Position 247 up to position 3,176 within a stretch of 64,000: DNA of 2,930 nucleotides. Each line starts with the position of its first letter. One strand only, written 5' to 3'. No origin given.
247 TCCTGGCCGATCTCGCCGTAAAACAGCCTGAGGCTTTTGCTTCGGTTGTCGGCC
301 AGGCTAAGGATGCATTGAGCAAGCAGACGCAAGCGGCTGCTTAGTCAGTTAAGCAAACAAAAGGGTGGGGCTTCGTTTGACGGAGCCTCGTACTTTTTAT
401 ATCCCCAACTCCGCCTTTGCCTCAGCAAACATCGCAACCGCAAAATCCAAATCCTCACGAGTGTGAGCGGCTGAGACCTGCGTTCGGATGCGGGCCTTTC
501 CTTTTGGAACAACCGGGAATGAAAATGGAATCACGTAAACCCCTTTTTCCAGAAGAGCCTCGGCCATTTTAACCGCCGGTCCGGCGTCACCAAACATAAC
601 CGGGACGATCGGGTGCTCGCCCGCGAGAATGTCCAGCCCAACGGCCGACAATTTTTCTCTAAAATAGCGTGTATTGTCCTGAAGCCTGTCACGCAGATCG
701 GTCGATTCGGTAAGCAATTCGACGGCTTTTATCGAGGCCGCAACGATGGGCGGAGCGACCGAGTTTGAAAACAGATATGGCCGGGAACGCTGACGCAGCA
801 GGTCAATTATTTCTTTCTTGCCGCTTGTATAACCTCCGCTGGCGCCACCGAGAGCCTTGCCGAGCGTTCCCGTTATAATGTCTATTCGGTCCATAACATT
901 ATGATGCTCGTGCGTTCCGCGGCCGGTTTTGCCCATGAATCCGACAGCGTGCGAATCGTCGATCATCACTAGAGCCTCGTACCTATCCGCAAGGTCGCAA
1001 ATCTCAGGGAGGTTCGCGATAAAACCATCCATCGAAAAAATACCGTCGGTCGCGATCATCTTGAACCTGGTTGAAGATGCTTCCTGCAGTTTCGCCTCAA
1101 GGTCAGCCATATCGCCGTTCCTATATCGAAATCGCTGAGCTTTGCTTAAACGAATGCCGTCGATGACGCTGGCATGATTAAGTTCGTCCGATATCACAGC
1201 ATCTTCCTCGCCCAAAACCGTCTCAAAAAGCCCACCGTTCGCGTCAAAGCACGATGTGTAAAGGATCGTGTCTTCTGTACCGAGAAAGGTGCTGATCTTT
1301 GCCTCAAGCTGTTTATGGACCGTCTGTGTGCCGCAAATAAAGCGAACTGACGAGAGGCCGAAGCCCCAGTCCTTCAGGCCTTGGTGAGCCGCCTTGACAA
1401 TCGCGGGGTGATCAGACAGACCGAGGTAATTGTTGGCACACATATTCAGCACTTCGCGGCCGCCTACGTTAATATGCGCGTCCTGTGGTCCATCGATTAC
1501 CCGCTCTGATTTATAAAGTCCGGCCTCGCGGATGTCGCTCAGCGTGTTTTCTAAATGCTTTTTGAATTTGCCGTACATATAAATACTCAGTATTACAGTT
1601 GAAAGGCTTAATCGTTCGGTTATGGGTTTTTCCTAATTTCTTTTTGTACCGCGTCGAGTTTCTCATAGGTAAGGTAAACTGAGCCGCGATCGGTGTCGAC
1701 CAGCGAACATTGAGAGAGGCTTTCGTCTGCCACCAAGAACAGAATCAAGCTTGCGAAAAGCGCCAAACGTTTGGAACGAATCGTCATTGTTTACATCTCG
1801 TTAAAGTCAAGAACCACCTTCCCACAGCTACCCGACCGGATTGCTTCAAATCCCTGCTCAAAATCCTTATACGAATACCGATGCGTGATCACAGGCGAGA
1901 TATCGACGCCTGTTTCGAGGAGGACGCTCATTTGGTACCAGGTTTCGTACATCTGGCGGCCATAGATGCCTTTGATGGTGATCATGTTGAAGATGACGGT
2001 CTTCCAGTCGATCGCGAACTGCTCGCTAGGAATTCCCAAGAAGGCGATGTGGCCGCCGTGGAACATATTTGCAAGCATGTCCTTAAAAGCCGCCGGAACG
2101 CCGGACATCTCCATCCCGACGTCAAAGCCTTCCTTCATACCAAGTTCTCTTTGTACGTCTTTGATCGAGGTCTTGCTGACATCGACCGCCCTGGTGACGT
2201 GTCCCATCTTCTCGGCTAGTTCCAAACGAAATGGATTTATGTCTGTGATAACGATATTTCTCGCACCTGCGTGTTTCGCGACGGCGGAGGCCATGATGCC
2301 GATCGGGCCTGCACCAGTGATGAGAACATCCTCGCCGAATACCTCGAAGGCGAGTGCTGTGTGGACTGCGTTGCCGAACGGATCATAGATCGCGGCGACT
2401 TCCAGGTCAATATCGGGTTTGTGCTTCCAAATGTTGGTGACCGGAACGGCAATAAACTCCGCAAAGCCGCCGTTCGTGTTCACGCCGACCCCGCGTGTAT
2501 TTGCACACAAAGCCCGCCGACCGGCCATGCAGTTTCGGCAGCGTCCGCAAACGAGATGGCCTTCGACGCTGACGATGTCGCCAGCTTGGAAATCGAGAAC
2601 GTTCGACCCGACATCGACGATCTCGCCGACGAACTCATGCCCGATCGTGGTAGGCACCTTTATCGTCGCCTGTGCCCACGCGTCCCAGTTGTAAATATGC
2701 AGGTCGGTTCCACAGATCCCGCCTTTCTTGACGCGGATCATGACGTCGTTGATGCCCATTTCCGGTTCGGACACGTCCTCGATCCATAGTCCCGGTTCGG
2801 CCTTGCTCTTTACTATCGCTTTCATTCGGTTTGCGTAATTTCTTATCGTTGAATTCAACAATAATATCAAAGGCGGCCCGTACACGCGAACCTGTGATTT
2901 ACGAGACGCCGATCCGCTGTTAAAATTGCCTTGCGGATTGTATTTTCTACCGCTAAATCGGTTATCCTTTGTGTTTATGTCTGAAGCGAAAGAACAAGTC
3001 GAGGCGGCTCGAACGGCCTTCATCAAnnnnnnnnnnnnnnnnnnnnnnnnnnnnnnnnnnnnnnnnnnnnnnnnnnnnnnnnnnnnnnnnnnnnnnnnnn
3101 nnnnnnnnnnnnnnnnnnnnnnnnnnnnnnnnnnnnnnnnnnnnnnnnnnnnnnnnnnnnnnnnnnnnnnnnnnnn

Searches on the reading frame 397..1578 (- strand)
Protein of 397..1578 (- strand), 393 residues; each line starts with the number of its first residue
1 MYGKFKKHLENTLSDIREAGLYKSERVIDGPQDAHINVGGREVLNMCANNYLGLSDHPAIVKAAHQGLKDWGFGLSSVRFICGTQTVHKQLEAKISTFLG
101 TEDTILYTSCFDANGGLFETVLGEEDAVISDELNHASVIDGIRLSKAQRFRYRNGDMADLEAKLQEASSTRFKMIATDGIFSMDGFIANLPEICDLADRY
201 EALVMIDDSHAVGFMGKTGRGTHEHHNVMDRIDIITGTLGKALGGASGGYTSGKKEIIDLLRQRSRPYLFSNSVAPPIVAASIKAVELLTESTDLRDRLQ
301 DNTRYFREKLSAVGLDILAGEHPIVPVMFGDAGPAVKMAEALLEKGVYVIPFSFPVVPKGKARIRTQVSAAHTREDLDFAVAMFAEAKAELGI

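Call 45: search_protein_families(library=pfam, proteins=[window:397-1578:-], max_evalue=0.001)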
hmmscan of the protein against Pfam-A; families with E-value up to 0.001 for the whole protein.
window:397-1578:- (393 aa): 1 family
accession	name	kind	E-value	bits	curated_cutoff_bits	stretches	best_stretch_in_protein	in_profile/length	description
PF00155.27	Aminotran_1_2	-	9.2e-68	229.5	19.7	1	42-381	2-358/361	Aminotransferase class I and II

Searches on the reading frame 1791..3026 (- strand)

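Call 45: search_protein_families(library=pfam, proteins=[window:1791-3026:-], max_evalue=0.001)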
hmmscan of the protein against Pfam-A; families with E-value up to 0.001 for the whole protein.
window:1791-3026:- (411 aa): 3 families
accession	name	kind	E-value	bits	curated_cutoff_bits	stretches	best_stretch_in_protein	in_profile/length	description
PF08240.17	ADH_N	-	6.3e-26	91.1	23.5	1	93-201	3-101/104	Alcohol dehydrogenase GroES-like domain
PF00107.32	ADH_zinc_N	-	3.2e-25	89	31.8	1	241-369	1-126/129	Zinc-binding dehydrogenase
PF16912.11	Glu_dehyd_C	-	5.5e-08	33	34.9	1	222-347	22-147/211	Glucose dehydrogenase C-terminus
